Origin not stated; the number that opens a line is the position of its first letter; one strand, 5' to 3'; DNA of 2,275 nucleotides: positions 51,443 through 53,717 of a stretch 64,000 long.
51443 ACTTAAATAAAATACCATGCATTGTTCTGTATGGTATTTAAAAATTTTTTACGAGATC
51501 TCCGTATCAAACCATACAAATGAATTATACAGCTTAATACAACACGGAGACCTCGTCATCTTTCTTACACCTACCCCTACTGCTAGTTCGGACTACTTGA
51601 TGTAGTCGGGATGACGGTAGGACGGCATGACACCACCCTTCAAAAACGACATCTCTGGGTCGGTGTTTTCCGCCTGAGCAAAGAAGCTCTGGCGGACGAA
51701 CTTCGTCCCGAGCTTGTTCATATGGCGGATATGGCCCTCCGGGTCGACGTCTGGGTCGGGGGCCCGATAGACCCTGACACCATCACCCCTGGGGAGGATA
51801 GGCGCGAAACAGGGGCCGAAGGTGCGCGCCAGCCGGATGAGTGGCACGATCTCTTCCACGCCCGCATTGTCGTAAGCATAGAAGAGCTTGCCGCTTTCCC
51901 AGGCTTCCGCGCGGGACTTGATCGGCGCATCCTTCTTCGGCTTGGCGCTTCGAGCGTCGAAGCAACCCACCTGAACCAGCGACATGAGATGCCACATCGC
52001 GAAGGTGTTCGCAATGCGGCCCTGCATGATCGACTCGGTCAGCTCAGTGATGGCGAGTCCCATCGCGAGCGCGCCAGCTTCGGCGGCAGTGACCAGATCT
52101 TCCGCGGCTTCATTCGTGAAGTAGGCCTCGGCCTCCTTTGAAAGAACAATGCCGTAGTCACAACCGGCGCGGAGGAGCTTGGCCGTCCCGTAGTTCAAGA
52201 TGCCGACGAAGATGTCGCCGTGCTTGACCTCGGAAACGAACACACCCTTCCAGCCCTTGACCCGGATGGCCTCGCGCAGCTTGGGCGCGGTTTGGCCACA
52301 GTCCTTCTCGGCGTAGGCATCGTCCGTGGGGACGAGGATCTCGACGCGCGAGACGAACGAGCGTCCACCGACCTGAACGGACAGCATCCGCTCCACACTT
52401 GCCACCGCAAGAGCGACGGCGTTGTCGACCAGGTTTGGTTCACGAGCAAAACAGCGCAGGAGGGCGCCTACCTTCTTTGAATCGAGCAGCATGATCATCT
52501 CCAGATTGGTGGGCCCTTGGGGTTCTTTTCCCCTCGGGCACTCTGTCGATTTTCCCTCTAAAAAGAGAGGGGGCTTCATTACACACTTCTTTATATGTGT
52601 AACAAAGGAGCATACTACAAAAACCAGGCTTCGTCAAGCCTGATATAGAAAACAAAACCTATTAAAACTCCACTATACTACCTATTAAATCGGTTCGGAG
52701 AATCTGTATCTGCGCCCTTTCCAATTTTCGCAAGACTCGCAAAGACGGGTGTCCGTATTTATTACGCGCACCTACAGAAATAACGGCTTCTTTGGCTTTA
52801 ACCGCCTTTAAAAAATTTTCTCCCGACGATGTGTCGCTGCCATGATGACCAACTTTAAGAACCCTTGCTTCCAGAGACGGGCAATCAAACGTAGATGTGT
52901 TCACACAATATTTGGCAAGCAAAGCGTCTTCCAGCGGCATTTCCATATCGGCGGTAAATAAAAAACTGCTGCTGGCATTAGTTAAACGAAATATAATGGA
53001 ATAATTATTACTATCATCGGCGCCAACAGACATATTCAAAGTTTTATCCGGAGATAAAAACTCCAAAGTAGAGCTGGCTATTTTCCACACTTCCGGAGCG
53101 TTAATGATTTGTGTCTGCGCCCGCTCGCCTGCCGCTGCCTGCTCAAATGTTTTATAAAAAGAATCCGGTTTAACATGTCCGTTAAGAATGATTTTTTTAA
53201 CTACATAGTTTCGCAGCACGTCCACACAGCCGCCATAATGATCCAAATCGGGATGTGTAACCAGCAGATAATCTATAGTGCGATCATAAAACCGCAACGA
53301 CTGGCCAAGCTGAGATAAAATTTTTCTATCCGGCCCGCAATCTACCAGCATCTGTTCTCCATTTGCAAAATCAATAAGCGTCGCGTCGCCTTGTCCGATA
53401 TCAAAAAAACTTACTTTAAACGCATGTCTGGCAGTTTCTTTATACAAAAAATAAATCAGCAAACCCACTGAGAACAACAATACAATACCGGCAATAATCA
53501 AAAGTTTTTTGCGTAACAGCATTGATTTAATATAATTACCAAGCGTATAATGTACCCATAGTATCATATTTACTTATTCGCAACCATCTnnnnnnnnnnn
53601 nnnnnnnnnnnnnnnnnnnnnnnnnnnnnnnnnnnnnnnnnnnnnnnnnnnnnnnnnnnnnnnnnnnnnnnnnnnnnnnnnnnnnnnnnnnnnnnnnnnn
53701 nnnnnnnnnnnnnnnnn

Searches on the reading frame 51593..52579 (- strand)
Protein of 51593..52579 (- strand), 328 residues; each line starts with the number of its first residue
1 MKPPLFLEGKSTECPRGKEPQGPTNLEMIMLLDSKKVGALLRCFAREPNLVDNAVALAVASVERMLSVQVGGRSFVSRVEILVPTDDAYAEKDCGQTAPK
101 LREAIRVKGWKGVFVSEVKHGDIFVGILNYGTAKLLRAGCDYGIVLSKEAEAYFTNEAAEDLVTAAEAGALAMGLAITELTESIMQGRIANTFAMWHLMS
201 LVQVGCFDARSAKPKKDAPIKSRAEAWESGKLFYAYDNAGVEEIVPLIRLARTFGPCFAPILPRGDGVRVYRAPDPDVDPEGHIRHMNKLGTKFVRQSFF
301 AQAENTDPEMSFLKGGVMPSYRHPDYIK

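Call 13: search_protein_families(library=pfam, proteins=[window:51593-52579:-], max_evalue=0.01)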
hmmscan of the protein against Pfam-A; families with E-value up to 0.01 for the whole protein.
window:51593-52579:- (328 aa): 0 families

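Call 50: search_protein_families(library=ncbifam, proteins=[window:51593-52579:-], max_evalue=0.01)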
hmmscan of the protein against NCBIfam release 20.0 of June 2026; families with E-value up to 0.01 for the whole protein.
window:51593-52579:- (328 aa): 0 families

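Call 51: search_protein_families(library=phrogs, proteins=[window:51593-52579:-], max_evalue=0.01)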
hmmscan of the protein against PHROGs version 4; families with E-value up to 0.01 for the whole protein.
window:51593-52579:- (328 aa): 0 families

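Call 52: search_protein_families(library=padloc, proteins=[window:51593-52579:-], max_evalue=0.01)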
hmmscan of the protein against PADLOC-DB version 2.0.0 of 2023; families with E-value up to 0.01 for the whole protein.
window:51593-52579:- (328 aa): 0 families

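Call 73: find_encoding_contigs(protein=window:51593-52492:-, flank=3000, max_places=10)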
Protein window:51593-52492:- (299 aa): no gene with exactly this product is on record in the collection.

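Call 74: find_homologous_proteins(query=window:51593-52492:-, max_evalue=0.001)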
Query window:51593-52492:- (299 aa): 113 proteins with E <= 0.001 among 3506 candidates.
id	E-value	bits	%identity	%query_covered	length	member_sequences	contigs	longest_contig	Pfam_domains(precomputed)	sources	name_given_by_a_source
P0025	8.6e-181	617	92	100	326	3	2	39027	-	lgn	-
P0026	6.1e-176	602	89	100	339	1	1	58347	-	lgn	-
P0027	1.7e-169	580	87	100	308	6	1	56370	-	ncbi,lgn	-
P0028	9.9e-165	565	84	100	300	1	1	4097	-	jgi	jgi:hypothetical protein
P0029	1.6e-162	557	83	100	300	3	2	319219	-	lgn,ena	-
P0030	1.3e-161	554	83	100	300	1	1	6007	-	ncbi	-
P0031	1.6e-161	554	82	100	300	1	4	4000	-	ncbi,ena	-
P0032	1.9e-161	554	83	100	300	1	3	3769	-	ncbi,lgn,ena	-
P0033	4.3e-161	553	80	100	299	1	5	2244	-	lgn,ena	-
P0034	7.8e-161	552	82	100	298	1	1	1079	-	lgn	-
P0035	2.7e-160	550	81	100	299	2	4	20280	-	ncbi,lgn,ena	-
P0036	4.3e-160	550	81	100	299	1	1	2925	-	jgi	-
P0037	5.8e-159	546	80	100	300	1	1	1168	-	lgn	-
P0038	9.0e-159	545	80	100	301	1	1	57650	-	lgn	-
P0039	9.1e-158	542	79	99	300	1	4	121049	-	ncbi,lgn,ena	-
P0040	2.5e-157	540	79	100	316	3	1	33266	-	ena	-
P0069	4.0e-105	369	58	99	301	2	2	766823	-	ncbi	ncbi:MAG: hypothetical protein WAV46_03845 [Candidatus Moraniibacteriota bacterium]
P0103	1.8e-66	242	42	98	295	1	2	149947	-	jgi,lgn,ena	jgi:hypothetical protein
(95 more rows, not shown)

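Call 75: find_encoding_contigs(protein=P0069, flank=2500, max_places=2)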
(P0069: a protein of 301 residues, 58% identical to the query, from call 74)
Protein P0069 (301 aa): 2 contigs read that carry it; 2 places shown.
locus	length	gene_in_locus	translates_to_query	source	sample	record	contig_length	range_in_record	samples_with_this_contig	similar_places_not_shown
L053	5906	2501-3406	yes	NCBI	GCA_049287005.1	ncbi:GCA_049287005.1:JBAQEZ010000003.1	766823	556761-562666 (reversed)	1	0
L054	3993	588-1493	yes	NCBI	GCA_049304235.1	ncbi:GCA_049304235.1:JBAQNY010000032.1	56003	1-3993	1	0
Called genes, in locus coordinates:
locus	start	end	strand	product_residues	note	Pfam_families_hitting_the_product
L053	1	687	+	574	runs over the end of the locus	-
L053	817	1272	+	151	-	-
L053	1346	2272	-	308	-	PF03706:LPG_synthase_TM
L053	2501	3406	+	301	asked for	-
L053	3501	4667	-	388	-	PF13439:Glyco_transf_4, PF13477:Glyco_trans_4_2 (weak), PF13579:Glyco_trans_4_4, PF20706:GT4-conflict, PF00534:Glycos_transf_1, PF13692:Glyco_trans_1_4, PF13524:Glyco_trans_1_2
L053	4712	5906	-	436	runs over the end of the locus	PF03446:NAD_binding_2 (faint), PF03721:UDPG_MGDP_dh_N, PF03807:F420_oxidored (faint), PF00984:UDPG_MGDP_dh, PF03720:UDPG_MGDP_dh_C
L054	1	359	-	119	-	PF03706:LPG_synthase_TM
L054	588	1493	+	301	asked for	-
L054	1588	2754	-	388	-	PF13439:Glyco_transf_4, PF13477:Glyco_trans_4_2 (weak), PF13579:Glyco_trans_4_4, PF20706:GT4-conflict, PF00534:Glycos_transf_1, PF13692:Glyco_trans_1_4, PF13524:Glyco_trans_1_2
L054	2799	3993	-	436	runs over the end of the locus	PF03446:NAD_binding_2 (faint), PF03721:UDPG_MGDP_dh_N, PF03807:F420_oxidored (faint), PF00984:UDPG_MGDP_dh, PF03720:UDPG_MGDP_dh_C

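Call 76: find_encoding_contigs(protein=P0103, flank=2500, max_places=2)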
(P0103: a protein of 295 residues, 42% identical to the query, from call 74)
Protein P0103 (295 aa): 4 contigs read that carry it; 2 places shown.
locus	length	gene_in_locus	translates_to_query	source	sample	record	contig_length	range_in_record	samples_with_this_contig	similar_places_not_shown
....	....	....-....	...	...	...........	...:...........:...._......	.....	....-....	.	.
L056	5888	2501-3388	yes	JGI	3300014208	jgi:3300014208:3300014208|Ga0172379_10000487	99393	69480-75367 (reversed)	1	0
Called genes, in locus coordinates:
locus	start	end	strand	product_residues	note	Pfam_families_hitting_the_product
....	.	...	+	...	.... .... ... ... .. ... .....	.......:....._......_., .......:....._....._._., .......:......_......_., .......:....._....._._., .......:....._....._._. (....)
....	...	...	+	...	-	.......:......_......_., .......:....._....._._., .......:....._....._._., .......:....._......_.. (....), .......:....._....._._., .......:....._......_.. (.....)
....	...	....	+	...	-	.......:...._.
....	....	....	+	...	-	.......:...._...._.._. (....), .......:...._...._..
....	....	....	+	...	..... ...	-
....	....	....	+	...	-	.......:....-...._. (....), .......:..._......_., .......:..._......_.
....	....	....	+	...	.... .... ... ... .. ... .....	-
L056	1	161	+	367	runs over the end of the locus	PF13439:Glyco_transf_4, PF13579:Glyco_trans_4_4, PF00534:Glycos_transf_1, PF13692:Glyco_trans_1_4, PF13524:Glyco_trans_1_2 (weak)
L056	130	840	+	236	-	PF00535:Glycos_transf_2, PF10111:Glyco_tranf_2_2, PF13641:Glyco_tranf_2_3, PF13506:Glyco_transf_21 (weak), PF13632:Glyco_trans_2_3, PF02709:Glyco_transf_7C (faint)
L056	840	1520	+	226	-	PF14360:PAP2_C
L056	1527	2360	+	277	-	PF03721:UDPG_MGDP_dh_N (weak), PF00984:UDPG_MGDP_dh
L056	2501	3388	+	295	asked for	-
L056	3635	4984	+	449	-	PF21799:MurD-like_N, PF08245:Mur_ligase_M, PF02875:Mur_ligase_C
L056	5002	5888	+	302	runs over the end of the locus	-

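Call 77: find_encoding_contigs(protein=P0040, flank=2500, max_places=2)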
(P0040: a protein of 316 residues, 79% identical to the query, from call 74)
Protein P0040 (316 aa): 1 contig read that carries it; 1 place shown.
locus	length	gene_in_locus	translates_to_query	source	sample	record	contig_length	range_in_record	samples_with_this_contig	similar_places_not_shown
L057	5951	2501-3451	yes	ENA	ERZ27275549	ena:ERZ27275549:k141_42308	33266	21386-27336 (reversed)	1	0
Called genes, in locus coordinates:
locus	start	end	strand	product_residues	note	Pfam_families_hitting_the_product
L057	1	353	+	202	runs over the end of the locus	PF01209:Ubie_methyltran, PF02353:CMAS (weak), PF13489:Methyltransf_23, PF02475:TRM5-TYW2_MTfase (weak), PF13847:Methyltransf_31, PF08241:Methyltransf_11, PF08242:Methyltransf_12, PF13649:Methyltransf_25, +3 more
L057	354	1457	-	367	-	PF01180:DHO_dh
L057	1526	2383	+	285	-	PF00753:Lactamase_B, PF23023:Anti-Pycsar_Apyc1 (weak), PF12706:Lactamase_B_2 (weak)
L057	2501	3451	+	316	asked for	-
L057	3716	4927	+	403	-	PF08529:NusA_N, PF13184:KH_NusA_1st, PF26594:KH_NusA_2nd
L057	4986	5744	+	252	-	PF02096:60KD_IMP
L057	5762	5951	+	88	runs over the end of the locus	PF05239:PRC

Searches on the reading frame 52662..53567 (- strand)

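Call 13: search_protein_families(library=pfam, proteins=[window:52662-53567:-], max_evalue=0.01)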
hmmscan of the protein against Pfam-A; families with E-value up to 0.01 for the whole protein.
window:52662-53567:- (301 aa): 4 families
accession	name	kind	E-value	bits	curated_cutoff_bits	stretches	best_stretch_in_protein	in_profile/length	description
PF00753.33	Lactamase_B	-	1.2e-15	58.4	22.7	1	58-266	4-195/196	Metallo-beta-lactamase superfamily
PF12706.13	Lactamase_B_2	-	2e-07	31.2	27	1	73-211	3-147/200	Beta-lactamase superfamily domain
PF25281.1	MBL_MAP1B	-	0.0002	20.9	37.6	1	54-120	25-87/279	MAP1B MBL-like domain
PF16661.11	Lactamase_B_6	-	0.0093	15.8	27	0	66-119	3-57/193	Metallo-beta-lactamase superfamily domain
